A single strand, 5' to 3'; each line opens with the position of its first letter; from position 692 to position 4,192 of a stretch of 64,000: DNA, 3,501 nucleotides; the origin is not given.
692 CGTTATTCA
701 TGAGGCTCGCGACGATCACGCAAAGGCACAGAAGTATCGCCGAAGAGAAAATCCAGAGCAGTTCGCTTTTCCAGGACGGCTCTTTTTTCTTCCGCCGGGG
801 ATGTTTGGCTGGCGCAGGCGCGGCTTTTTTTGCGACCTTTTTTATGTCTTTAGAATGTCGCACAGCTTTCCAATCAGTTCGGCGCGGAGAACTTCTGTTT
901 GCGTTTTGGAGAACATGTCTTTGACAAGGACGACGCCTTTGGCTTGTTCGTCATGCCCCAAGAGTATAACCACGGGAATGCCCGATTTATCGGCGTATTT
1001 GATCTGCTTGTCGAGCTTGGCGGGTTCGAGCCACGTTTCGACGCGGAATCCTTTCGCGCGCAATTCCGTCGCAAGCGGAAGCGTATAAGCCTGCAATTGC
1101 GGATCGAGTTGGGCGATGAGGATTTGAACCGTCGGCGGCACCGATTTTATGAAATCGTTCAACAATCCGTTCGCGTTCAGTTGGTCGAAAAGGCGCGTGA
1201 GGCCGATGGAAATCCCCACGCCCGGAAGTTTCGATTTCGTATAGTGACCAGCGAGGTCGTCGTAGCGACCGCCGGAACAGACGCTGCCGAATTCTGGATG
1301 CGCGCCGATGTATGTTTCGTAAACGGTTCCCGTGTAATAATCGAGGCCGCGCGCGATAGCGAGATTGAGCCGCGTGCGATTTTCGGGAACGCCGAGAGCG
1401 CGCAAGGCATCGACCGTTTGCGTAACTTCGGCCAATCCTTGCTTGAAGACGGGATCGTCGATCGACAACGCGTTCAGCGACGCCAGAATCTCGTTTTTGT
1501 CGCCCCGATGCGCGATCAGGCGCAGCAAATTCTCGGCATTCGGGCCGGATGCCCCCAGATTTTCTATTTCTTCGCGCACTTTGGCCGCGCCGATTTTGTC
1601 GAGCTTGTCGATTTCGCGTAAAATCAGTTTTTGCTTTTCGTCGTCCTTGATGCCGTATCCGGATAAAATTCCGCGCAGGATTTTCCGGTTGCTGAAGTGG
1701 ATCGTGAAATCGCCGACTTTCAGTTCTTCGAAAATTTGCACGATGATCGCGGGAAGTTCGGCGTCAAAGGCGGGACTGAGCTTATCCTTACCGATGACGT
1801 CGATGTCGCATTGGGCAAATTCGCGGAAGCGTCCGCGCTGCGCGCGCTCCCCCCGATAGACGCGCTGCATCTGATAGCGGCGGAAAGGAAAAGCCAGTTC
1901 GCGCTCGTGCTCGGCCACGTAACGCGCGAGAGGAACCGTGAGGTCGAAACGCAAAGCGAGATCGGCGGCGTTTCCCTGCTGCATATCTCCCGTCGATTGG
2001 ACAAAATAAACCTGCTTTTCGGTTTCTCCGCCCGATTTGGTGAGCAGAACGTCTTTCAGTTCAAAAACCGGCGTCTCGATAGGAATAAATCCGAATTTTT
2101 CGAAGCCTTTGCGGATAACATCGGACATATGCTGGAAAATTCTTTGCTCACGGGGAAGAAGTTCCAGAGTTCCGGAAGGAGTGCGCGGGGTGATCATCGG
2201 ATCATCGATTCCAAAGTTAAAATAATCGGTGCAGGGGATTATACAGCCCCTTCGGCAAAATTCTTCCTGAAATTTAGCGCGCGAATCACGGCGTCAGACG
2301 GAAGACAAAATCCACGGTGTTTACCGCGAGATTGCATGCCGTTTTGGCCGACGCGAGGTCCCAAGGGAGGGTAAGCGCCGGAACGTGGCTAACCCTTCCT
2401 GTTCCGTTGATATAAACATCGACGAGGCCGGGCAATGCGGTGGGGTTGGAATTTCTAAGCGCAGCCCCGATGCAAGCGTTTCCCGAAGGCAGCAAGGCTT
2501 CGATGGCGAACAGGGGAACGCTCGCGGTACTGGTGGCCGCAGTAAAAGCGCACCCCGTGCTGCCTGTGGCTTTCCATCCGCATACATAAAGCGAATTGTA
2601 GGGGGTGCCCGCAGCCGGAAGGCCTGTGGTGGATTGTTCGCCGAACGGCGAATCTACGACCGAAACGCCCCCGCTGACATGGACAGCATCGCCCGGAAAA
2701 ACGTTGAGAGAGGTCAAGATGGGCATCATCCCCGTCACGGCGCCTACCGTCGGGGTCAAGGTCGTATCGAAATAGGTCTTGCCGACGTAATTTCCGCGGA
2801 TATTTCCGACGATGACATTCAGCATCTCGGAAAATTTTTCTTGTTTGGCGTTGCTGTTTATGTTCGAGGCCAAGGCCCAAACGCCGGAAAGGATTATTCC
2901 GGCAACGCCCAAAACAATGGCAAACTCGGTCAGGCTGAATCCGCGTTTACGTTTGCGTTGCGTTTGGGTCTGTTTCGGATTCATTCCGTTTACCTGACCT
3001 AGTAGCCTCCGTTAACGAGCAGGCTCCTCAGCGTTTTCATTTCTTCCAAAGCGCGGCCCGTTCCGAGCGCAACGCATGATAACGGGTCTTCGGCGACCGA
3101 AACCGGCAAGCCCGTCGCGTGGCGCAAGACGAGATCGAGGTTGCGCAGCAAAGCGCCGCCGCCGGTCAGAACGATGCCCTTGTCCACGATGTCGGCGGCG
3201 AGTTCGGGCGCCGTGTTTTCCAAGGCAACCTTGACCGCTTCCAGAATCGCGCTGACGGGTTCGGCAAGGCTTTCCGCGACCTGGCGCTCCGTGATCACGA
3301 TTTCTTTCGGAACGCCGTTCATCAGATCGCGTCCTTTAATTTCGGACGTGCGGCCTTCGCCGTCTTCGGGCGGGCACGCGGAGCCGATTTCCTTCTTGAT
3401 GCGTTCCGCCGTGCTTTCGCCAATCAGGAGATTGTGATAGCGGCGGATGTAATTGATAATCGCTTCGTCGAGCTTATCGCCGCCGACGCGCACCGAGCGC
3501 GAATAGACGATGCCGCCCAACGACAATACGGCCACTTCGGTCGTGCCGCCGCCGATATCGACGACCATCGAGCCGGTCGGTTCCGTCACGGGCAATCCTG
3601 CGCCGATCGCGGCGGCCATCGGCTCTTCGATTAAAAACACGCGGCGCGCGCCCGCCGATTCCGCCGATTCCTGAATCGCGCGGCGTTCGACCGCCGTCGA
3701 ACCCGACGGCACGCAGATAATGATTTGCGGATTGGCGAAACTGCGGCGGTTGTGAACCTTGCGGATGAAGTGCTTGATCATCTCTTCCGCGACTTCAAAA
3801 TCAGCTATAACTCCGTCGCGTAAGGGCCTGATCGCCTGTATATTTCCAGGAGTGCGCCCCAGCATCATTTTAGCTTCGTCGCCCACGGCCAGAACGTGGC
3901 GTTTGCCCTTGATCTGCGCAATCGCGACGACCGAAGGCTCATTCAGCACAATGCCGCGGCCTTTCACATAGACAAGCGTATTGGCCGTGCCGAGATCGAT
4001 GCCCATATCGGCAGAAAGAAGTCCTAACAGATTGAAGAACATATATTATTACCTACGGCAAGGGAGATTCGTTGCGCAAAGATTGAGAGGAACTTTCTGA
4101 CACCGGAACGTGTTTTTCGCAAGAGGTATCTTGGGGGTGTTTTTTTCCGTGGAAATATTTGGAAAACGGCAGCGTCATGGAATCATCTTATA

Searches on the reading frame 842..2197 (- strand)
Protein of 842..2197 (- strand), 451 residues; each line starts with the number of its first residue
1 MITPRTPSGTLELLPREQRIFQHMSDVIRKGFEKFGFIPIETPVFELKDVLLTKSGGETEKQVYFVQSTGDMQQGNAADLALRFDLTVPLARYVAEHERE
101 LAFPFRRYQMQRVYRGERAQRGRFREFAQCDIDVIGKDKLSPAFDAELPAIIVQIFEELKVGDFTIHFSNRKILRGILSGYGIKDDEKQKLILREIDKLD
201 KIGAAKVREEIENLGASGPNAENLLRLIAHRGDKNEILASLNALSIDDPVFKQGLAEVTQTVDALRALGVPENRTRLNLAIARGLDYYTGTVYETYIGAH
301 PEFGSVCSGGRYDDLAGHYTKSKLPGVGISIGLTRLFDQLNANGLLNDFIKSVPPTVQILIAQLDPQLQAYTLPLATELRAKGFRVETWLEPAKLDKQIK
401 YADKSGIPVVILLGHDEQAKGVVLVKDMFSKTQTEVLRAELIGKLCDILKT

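Call 16: find_related_loci(query=window:842-2197:-, collection=genome_contigs, flank=10000)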
Query window:842-2197:- (451 aa) in genome_contigs; peptide patterns used: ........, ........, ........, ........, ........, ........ (x = any residue, [..] = any of these).
245 stretches matched a pattern; 120 encode a relative of the query (tblastn E <= 1e-3); the best 80 are kept; 80 distinct loci.
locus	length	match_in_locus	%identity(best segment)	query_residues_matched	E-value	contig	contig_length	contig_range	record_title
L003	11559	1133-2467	81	1-449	0e+0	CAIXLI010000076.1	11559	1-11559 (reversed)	MAG: uncultured proteobacterium isolate I2_bin-054 genome assembly, contig: bin-054:076/228, whole genome shotgun sequen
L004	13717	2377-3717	81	1-451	0e+0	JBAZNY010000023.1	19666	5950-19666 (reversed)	MAG: Bdellovibrionales bacterium isolate SO_2017_LW4_81 scaffold_5490_c1_LW137-91_2017, whole genome shotgun sequence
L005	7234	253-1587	80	1-449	0e+0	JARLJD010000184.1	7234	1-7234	MAG: Alphaproteobacteria bacterium isolate MAG_CA70 MetaCoAG_Bin_70_Anoxic_k141_2179582, whole genome shotgun sequence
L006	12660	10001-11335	77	1-449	0e+0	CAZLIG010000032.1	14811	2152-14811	MAG TPA_asm: uncultured Rhodospirillaceae bacterium isolate SRP192927_co3_180 genome assembly, contig: NODE_9371_length_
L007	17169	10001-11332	77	1-448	0e+0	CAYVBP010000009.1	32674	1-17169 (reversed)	MAG TPA_asm: uncultured Rhodospirillaceae bacterium isolate SRP192927_co3_841 genome assembly, contig: NODE_2561_length_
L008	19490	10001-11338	77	1-449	0e+0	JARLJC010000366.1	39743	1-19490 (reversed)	MAG: Alphaproteobacteria bacterium isolate MAG_CA1 MetaCoAG_Bin_1_Anoxic_k141_2864327, whole genome shotgun sequence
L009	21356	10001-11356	76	1-449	0e+0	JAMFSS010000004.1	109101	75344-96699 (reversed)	MAG: Alphaproteobacteria bacterium isolate NGEE_A_bin20 k127_512797, whole genome shotgun sequence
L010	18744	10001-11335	75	1-449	0e+0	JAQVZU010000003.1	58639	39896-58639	MAG: Alphaproteobacteria bacterium isolate STF2_180 NODE_971_length_58639_cov_3.994292_Sandtown_F2, whole genome shotgun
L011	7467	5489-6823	75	1-449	0e+0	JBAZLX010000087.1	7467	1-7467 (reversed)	MAG: Bdellovibrionales bacterium isolate SO_2017_LW4_25 scaffold_19147_c1_LW137-91_2017, whole genome shotgun sequence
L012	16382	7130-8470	78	1-451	0e+0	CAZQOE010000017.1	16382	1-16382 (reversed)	MAG TPA_asm: uncultured Rhodospirillaceae bacterium isolate SRP192927_co1_332 genome assembly, contig: NODE_7516_length_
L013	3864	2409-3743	76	1-449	0e+0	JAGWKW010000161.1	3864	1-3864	MAG: Alphaproteobacteria bacterium isolate REEB170 contig-150_35983, whole genome shotgun sequence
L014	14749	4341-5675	74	1-449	0e+0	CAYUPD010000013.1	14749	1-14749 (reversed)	MAG TPA_asm: uncultured Rhodospirillaceae bacterium isolate SRP192927_co3_142 genome assembly, contig: NODE_9437_length_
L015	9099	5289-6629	73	1-451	0e+0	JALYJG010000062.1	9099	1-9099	MAG: Pseudomonadota bacterium isolate HIE bin45 SD1477_NODE_1037_length_9099_cov_0.905261, whole genome shotgun sequence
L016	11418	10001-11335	67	1-449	0e+0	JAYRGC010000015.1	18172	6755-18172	MAG: Alphaproteobacteria bacterium isolate SH_SHASGE3bin.4 k141_390535, whole genome shotgun sequence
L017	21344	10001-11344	63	1-451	0e+0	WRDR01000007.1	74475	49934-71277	MAG: Alphaproteobacteria bacterium isolate Lab288P3bin233 Ga0123353_10000208, whole genome shotgun sequence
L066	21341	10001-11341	71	1-451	0e+0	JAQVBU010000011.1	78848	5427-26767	MAG: Alphaproteobacteria bacterium isolate STD2_72 NODE_1012_length_78848_cov_11.829029_Sandtown_D2, whole genome shotgu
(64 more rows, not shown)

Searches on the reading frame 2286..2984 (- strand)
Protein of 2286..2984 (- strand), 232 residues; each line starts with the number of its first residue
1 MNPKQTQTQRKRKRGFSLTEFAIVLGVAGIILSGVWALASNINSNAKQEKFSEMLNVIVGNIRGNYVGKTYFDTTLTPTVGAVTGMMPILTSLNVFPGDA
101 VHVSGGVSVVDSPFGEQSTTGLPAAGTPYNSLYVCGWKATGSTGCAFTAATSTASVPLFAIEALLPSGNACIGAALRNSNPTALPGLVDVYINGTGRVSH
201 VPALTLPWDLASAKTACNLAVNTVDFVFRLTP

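Call 9: search_protein_families(library=pfam, proteins=[window:2286-2984:-], max_evalue=1)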
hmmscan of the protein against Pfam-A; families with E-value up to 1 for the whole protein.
window:2286-2984:- (232 aa): 1 family
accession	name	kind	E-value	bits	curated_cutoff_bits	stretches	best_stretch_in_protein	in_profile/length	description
PF07963.17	N_methyl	-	0.00015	21.6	21.2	1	10-35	1-26/27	Prokaryotic N-terminal methylation motif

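Call 51: search_protein_families(library=ncbifam, proteins=[window:2286-2984:-], max_evalue=0.1)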
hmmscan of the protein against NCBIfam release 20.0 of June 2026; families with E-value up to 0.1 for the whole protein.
window:2286-2984:- (232 aa): 1 family
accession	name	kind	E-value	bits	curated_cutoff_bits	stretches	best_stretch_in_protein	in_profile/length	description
TIGR02532.1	IV_pilin_GFxxxE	domain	0.00077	19.2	16.3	1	13-34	1-22/24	prepilin-type N-terminal cleavage/methylation domain-containing protein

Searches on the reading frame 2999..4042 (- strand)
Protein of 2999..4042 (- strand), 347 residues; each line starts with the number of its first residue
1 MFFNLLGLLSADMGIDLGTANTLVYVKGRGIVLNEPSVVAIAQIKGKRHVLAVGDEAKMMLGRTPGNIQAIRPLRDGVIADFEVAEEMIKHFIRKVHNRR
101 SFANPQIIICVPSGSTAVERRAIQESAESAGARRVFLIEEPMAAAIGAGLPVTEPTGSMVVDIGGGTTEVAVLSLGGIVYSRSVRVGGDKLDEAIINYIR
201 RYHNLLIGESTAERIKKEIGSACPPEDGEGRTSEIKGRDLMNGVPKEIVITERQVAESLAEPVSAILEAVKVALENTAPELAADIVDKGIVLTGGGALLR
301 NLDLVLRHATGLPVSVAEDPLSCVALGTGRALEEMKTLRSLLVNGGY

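Call 10: find_encoding_contigs(protein=window:2999-4042:-, flank=10000, max_places=6)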
Protein window:2999-4042:- (347 aa): 4 contigs read that carry it; 2 places shown.
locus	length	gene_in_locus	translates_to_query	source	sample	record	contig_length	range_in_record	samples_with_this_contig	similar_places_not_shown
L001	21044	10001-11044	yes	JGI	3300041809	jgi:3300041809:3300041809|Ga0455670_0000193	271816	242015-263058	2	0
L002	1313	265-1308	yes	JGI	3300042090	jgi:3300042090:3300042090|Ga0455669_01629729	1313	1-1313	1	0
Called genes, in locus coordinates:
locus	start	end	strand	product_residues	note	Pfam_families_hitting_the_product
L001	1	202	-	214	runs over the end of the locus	PF00625:Guanylate_kin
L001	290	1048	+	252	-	PF00106:adh_short, PF08659:KR, PF13561:adh_short_C2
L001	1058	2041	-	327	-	-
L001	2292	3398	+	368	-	-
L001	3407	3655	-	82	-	PF11127:YgaP-like_TM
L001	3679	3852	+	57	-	-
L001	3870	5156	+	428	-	PF00768:Peptidase_S11, PF13354:Beta-lactamase2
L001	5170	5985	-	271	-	-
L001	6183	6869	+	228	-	PF01138:RNase_PH, PF03725:RNase_PH_C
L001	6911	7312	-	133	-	-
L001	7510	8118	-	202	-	-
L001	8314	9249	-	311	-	-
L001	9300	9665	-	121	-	-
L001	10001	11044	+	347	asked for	PF06723:MreB_Mbl, PF00022:Actin, PF25216:Volactin (faint), PF11104:PilM_2 (faint), PF00012:HSP70, PF14450:FtsA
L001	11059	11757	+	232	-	-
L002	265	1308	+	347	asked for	PF06723:MreB_Mbl, PF00022:Actin, PF25216:Volactin (faint), PF11104:PilM_2 (faint), PF00012:HSP70, PF14450:FtsA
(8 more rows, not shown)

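Call 22: find_related_loci(query=window:2999-4042:-, collection=metagenome_contigs, flank=7000)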
Query window:2999-4042:- (347 aa) in metagenome_contigs; peptide patterns used: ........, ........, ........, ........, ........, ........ (x = any residue, [..] = any of these).
600 stretches matched a pattern (row limit reached: there are more); 592 encode a relative of the query (tblastn E <= 1e-3); the best 80 are kept; 80 distinct loci.
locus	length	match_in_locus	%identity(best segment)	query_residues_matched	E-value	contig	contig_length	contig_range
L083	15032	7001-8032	90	1-344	0e+0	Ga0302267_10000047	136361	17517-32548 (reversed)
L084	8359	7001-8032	90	1-344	0e+0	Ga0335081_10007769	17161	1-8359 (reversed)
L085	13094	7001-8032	90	1-344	0e+0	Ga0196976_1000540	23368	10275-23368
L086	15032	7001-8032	89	1-344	0e+0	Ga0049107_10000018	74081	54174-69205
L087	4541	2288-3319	88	1-344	0e+0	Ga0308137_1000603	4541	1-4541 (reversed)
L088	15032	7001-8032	89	1-344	0e+0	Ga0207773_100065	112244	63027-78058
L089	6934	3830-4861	88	1-344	0e+0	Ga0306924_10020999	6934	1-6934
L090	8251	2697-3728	88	1-344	0e+0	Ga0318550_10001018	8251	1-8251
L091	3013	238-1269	88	1-344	0e+0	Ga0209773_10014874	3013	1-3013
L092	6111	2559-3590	88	1-344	0e+0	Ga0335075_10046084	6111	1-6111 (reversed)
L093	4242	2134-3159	89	1-342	0e+0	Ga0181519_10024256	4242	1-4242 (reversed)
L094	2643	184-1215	87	1-344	0e+0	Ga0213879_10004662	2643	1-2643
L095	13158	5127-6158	87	1-344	0e+0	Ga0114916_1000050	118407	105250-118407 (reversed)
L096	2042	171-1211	86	1-347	0e+0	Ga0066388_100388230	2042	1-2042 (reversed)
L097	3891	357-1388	86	1-344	0e+0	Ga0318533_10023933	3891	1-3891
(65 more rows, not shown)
